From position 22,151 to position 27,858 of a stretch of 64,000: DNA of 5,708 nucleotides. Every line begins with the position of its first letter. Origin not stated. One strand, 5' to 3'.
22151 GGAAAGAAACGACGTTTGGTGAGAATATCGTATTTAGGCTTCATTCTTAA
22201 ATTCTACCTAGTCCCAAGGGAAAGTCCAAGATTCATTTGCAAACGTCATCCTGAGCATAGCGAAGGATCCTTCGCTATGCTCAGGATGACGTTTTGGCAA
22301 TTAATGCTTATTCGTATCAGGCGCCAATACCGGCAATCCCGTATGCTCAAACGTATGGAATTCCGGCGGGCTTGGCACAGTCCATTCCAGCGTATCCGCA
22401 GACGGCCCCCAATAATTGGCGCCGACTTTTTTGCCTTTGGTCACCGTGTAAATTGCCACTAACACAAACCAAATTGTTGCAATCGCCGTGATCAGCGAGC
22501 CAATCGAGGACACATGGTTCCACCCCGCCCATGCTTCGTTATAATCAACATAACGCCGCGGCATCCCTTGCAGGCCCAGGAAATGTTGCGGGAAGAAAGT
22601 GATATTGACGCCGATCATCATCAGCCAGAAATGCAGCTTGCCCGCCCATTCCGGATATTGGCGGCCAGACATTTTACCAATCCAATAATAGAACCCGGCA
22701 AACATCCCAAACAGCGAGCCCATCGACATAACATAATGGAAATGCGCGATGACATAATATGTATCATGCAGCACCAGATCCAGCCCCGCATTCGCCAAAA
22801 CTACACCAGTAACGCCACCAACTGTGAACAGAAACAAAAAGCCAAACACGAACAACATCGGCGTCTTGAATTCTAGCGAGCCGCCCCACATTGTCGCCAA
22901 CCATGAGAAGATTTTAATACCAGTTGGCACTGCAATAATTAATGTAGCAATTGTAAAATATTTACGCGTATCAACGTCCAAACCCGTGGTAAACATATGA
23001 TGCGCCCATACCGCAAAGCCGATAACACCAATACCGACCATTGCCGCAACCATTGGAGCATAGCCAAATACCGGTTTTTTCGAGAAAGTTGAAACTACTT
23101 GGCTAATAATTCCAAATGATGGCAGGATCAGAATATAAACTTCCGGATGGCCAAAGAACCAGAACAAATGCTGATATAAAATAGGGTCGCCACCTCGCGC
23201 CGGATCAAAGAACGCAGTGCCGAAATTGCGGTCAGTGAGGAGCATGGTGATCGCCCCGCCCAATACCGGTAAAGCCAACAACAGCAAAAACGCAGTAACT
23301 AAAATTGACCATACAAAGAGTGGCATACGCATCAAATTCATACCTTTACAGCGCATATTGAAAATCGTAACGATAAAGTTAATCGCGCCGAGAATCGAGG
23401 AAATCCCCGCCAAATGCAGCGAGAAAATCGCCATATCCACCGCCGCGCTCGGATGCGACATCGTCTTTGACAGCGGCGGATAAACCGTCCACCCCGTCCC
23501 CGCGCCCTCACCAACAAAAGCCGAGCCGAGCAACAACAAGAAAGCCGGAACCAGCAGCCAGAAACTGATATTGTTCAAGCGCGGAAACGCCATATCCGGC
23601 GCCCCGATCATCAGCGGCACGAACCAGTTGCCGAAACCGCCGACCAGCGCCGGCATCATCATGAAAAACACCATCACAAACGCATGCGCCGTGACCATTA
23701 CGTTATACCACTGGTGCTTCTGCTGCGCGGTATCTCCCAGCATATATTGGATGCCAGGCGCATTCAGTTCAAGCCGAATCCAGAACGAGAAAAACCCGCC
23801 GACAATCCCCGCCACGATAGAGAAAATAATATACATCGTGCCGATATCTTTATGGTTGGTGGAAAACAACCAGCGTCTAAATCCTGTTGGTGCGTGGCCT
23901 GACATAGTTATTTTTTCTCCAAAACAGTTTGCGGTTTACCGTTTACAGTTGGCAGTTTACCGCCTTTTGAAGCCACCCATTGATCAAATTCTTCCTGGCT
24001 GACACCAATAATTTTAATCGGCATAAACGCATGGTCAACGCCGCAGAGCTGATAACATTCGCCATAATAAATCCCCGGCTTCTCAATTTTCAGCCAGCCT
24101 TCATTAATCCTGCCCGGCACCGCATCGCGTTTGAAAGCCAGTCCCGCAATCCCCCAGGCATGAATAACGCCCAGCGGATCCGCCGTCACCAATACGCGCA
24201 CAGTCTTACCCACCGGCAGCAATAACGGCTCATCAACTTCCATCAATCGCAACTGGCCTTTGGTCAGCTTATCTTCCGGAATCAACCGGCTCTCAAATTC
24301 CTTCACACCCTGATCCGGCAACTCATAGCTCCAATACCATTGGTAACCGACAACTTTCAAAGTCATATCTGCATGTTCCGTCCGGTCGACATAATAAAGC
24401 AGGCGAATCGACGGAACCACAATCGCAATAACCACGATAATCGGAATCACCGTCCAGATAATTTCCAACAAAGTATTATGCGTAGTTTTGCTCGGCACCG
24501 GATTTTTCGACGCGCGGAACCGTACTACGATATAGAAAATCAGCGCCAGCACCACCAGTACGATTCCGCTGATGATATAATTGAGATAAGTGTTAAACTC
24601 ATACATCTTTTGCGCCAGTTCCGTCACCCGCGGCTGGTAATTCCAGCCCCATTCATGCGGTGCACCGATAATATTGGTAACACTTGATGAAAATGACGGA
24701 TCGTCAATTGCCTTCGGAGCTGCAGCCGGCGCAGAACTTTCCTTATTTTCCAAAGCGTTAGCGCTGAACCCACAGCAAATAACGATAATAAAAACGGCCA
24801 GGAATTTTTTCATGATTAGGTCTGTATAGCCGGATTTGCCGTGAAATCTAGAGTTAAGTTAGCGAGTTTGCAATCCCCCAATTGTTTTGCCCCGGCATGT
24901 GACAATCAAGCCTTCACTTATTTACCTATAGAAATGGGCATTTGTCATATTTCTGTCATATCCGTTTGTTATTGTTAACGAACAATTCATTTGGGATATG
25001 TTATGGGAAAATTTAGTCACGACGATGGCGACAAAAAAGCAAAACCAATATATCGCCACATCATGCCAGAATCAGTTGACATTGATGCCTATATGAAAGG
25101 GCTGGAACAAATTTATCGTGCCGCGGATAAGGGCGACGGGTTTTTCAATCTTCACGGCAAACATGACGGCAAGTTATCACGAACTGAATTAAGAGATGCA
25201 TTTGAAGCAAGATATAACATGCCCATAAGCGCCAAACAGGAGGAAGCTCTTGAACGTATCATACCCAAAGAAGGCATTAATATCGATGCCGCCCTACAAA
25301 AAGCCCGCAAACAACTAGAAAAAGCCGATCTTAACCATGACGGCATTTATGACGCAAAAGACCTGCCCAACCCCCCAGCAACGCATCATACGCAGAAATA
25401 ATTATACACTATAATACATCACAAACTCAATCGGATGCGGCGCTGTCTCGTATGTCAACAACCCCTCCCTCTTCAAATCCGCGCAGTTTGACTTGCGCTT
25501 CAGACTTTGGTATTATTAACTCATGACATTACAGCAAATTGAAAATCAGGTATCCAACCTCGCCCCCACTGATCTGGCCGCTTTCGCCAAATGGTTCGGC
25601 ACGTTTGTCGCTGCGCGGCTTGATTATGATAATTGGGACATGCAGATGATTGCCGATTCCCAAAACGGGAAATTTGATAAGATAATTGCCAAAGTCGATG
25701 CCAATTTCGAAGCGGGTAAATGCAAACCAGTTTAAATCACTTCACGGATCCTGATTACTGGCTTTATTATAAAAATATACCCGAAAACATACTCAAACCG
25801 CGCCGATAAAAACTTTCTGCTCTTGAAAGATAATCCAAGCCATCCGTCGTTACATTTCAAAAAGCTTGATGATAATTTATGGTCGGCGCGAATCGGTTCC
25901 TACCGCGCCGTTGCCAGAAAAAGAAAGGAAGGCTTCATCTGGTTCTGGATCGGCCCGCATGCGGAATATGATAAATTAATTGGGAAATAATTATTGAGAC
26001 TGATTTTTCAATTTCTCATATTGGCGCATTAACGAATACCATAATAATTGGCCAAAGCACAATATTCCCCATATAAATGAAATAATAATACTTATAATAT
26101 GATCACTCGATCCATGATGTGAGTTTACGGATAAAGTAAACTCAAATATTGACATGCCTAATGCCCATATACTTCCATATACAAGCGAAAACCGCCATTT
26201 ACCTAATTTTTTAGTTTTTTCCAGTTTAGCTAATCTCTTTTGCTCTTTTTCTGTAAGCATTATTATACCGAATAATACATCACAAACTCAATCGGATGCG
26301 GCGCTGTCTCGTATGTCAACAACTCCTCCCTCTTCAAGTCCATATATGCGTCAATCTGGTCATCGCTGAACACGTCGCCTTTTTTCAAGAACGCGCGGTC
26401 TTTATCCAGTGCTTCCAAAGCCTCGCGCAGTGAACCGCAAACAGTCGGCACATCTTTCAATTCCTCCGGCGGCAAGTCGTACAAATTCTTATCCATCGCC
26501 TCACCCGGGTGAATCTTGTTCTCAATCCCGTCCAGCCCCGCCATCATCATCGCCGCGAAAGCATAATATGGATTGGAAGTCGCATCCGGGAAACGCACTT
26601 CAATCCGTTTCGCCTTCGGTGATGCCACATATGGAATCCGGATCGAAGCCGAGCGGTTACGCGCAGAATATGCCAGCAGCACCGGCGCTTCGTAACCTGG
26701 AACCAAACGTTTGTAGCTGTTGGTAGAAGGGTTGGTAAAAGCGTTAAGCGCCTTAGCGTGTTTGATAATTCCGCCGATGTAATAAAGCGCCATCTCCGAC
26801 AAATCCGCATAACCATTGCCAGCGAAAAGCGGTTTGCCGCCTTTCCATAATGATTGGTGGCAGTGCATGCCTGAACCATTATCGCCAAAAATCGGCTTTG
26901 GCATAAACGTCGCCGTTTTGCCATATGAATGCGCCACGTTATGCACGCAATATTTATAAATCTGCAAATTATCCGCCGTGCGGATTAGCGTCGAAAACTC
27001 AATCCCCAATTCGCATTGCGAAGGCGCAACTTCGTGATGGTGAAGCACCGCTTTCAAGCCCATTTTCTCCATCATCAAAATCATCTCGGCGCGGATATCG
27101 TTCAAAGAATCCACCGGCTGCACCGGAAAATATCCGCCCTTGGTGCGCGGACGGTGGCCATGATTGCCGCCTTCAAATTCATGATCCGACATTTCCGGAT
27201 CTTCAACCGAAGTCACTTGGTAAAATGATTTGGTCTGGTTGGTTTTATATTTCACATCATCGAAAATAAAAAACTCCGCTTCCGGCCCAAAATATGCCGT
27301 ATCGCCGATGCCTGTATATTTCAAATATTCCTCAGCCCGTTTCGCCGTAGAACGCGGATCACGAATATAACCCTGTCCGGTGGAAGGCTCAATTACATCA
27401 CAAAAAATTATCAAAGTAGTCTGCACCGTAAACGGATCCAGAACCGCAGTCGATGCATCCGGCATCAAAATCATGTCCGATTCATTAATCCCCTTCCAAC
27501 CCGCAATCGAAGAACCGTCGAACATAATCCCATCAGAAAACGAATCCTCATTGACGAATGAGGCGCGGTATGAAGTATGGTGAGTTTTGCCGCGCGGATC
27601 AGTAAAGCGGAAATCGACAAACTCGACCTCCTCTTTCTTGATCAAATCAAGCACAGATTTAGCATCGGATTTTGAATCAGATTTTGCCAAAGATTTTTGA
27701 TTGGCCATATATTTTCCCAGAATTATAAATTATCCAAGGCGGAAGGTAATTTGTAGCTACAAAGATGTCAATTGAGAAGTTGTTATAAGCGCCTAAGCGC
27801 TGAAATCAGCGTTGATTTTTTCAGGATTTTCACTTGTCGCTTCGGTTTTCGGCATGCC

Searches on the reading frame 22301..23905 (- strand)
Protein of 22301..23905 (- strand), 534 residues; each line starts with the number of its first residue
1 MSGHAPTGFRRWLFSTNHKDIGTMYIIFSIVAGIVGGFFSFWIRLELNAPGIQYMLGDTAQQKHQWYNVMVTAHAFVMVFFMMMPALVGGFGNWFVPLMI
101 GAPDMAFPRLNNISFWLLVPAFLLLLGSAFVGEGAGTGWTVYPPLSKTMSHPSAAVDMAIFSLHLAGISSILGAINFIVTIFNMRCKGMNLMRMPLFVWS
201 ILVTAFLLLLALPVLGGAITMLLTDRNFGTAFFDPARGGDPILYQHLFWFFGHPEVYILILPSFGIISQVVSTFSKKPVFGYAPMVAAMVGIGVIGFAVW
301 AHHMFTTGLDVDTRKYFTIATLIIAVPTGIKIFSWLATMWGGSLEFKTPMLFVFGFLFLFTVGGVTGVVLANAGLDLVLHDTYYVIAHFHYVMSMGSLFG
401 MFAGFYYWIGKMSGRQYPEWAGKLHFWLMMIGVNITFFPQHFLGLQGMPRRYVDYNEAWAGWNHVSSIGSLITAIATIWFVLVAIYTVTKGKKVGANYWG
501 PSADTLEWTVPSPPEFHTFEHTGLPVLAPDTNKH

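Call 45: search_protein_families(library=pfam, max_evalue=0.001, proteins=[window:22301-23905:-])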
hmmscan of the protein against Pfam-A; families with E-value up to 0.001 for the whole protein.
window:22301-23905:- (534 aa): 1 family
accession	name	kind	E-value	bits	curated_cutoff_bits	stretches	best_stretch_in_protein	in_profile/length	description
PF00115.25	COX1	-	9.7e-162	539.2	34.8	1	20-472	1-436/436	Cytochrome C and Quinol oxidase polypeptide I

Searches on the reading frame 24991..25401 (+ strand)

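Call 21: search_protein_families(library=pfam, max_evalue=0.01, proteins=[window:24991-25401:+])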
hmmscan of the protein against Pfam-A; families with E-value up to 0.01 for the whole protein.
window:24991-25401:+ (136 aa): 2 families
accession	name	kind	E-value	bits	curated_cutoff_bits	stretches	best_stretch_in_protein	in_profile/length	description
PF13202.12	EF-hand_5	-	0.00095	19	25.9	0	58-69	12-23/25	EF hand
PF00036.39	EF-hand_1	-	0.0069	16.3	25.4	0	58-72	13-27/29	EF hand domain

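Call 22: search_protein_families(library=ncbifam, max_evalue=0.01, proteins=[window:24991-25401:+])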
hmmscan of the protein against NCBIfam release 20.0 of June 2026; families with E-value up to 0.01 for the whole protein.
window:24991-25401:+ (136 aa): 0 families

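Call 66: search_protein_families(library=phrogs, max_evalue=0.01, proteins=[window:24991-25398:+])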
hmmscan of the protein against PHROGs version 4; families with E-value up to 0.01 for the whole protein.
window:24991-25398:+ (136 aa): 1 family
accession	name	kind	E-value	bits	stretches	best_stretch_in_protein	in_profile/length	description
phrog_5058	-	unknown function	0.0067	17.5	0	21-44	14-38/49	-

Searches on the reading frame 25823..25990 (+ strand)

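Call 21: search_protein_families(library=pfam, max_evalue=0.01, proteins=[window:25823-25990:+])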
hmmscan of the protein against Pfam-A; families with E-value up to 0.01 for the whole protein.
window:25823-25990:+ (55 aa): 1 family
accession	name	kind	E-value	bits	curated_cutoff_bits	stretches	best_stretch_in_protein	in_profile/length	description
PF24732.2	ParE_like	-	0.00052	20.4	24.4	1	2-51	15-67/67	ParE-like toxin domain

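Call 22: search_protein_families(library=ncbifam, max_evalue=0.01, proteins=[window:25823-25990:+])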
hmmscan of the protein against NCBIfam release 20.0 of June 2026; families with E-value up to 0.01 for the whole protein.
window:25823-25990:+ (55 aa): 0 families

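Call 66: search_protein_families(library=phrogs, max_evalue=0.01, proteins=[window:25823-25987:+])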
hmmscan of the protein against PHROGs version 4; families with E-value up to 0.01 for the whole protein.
window:25823-25987:+ (55 aa): 0 families

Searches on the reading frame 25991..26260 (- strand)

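Call 21: search_protein_families(library=pfam, max_evalue=0.01, proteins=[window:25991-26260:-])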
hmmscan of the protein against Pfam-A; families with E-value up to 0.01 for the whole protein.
window:25991-26260:- (89 aa): 0 families

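Call 22: search_protein_families(library=ncbifam, max_evalue=0.01, proteins=[window:25991-26260:-])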
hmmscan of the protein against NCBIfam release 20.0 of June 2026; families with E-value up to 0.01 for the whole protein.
window:25991-26260:- (89 aa): 0 families

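Call 66: search_protein_families(library=phrogs, max_evalue=0.01, proteins=[window:25991-26257:-])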
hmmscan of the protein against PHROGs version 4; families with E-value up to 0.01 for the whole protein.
window:25991-26257:- (88 aa): 1 family
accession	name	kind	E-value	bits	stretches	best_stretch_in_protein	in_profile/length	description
phrog_31638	-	unknown function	0.0065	17.6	0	55-86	9-38/45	-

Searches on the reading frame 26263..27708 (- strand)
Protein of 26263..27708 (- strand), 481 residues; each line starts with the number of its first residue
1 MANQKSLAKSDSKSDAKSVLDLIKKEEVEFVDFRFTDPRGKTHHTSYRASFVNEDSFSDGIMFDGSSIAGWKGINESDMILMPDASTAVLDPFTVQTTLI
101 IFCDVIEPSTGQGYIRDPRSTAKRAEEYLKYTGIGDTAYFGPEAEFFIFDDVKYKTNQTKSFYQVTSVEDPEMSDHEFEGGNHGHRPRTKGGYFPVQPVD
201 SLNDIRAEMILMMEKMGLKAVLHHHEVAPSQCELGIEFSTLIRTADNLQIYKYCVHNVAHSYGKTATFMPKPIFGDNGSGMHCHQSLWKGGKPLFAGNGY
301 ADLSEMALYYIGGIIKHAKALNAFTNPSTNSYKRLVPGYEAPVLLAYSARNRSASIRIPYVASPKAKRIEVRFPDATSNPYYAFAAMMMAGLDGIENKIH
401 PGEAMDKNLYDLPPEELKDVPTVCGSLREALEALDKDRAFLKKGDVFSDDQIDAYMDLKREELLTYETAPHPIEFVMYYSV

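Call 21: search_protein_families(library=pfam, max_evalue=0.01, proteins=[window:26263-27708:-])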
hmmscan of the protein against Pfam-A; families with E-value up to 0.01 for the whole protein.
window:26263-27708:- (481 aa): 2 families
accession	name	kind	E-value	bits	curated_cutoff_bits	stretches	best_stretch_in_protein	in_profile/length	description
PF00120.29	Gln-synt_C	-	7.1e-142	473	24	1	116-478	2-344/344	Glutamine synthetase, catalytic domain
PF03951.24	Gln-synt_N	-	1.7e-31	108.1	33.4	1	27-108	1-82/82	Glutamine synthetase, beta-Grasp domain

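Call 54: find_homologous_proteins(query=window:26266-27708:-, max_evalue=1e-150)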
Query window:26266-27708:- (481 aa): 7984 proteins with E <= 1e-150 among 8000 candidates; the best 120 are listed.
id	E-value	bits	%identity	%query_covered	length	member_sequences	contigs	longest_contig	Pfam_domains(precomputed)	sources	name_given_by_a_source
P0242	0.0e+0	1013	91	98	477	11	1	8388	PF03951.25,PF00120.30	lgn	-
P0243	4.0e-280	947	86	97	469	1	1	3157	PF03951.25,PF00120.30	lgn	-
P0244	5.1e-279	944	86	97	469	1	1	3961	PF03951.25,PF00120.30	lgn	-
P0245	9.3e-279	943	86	97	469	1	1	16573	PF03951.25,PF00120.30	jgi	jgi:glutamine synthetase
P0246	7.1e-278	940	85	97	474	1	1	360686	PF03951.25,PF00120.30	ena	-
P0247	8.5e-277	936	85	97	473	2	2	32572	PF03951.25,PF00120.30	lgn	-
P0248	4.7e-275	931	84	97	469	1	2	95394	PF03951.25,PF00120.30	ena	-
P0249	1.7e-271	919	82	100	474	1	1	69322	PF03951.25,PF00120.30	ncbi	-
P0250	3.4e-268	908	82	98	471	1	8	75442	PF03951.25,PF00120.30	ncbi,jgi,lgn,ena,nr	ncbi:MAG: type I glutamate--ammonia ligase [Alphaproteobacteria bacterium CG11_big_fil_rev_8_21_14_0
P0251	4.2e-264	895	80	98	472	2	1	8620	PF03951.25,PF00120.30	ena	-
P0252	3.0e-261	885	81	97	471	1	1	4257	PF03951.25,PF00120.30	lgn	-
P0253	3.5e-259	878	80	97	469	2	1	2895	PF03951.25,PF00120.30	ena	-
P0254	1.0e-258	877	80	97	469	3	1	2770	PF03951.25,PF00120.30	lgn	-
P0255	2.0e-257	873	79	97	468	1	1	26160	PF03951.25,PF00120.30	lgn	-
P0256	1.1e-254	864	80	97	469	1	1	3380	PF03951.25,PF00120.30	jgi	-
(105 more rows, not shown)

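Call 55: find_encoding_contigs(protein=P0242, flank=8000, max_places=4)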
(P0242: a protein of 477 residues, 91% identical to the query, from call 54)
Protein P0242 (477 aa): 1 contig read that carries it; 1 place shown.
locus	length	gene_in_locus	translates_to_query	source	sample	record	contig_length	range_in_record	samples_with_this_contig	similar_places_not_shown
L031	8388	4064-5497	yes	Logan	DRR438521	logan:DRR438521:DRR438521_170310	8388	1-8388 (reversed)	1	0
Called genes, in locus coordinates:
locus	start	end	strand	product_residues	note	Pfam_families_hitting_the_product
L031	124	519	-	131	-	PF00886:Ribosomal_S16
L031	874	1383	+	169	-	-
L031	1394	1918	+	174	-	-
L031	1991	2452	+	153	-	PF02561:FliS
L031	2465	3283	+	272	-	PF07963:N_methyl (weak)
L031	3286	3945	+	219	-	PF07963:N_methyl (weak)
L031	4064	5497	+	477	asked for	PF03951:Gln-synt_N, PF00120:Gln-synt_C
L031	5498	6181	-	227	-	-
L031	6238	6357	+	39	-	-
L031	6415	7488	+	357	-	PF02790:COX2_TM, PF00116:COX2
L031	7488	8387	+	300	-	?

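Call 56: find_encoding_contigs(protein=P0247, flank=8000, max_places=3)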
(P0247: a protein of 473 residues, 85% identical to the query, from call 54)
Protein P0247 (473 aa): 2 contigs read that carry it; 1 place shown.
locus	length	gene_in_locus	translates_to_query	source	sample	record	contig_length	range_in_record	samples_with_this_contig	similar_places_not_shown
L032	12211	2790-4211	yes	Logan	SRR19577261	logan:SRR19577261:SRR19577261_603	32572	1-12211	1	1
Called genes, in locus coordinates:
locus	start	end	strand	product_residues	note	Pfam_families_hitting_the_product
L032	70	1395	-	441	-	PF00493:MCM (faint), PF07728:AAA_5 (faint), PF00004:AAA (weak), PF07724:AAA_2, PF00004:AAA (weak), PF10431:ClpB_D2-small (weak)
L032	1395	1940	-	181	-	PF00227:Proteasome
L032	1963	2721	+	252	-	PF00288:GHMP_kinases_N, PF08544:GHMP_kinases_C (weak)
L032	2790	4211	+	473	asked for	PF03951:Gln-synt_N, PF00120:Gln-synt_C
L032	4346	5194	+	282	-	PF02790:COX2_TM, PF00116:COX2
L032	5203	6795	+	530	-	PF00115:COX1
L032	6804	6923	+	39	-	-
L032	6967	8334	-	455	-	PF01979:Amidohydro_1, PF12890:DHOase, PF07969:Amidohydro_3 (weak)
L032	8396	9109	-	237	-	PF00072:Response_reg, PF00486:Trans_reg_C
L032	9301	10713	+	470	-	PF02874:ATP-synt_ab_N (weak), PF00006:ATP-synt_ab, PF18269:T3SS_ATPase_C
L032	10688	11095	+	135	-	PF02050:FliJ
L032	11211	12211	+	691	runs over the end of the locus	-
